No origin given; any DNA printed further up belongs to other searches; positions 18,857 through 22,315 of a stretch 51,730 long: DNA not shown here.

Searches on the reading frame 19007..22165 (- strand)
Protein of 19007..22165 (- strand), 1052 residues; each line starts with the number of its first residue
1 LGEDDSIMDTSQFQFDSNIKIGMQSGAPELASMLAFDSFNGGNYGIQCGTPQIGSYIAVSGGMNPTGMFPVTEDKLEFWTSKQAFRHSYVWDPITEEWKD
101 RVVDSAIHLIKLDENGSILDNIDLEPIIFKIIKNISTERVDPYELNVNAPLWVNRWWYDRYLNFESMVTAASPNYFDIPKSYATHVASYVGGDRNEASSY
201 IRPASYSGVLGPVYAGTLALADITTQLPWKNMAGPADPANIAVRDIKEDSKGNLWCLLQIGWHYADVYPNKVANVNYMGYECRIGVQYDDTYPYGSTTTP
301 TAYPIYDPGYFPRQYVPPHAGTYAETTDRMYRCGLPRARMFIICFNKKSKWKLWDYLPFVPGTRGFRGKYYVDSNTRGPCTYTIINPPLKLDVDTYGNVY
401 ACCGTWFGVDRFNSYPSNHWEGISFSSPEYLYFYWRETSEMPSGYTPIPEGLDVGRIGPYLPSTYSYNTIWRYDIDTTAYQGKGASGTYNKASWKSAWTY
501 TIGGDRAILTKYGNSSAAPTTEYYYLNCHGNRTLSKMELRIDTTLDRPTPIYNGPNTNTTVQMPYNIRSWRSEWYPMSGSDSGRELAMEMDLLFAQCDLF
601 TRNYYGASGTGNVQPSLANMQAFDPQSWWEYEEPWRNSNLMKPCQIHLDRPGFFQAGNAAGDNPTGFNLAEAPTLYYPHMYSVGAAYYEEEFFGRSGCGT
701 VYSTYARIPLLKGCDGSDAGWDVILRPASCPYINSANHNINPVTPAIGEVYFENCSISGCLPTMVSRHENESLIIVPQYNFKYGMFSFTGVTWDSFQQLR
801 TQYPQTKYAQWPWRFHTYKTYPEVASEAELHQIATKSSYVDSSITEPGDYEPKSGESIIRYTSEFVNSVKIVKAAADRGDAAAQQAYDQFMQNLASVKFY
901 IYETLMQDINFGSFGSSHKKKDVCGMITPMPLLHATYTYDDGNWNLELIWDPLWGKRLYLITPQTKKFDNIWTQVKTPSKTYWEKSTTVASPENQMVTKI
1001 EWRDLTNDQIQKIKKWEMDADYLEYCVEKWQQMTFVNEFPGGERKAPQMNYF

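Call 10: search_protein_families(library=pfam, proteins=[window:19007-22165:-], max_evalue=0.01)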
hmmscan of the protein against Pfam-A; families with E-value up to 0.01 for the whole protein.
window:19007-22165:- (1052 aa): 0 families

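Call 62: search_protein_families(library=pfam, proteins=[window:19007-22165:-], max_evalue=5)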
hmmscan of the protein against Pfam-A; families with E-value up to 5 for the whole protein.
window:19007-22165:- (1052 aa): 1 family
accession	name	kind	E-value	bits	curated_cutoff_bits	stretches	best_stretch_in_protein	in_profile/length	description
PF19701.4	DUF6199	-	0.49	10.6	27.7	0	83-101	15-32/64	Family of unknown function (DUF6199)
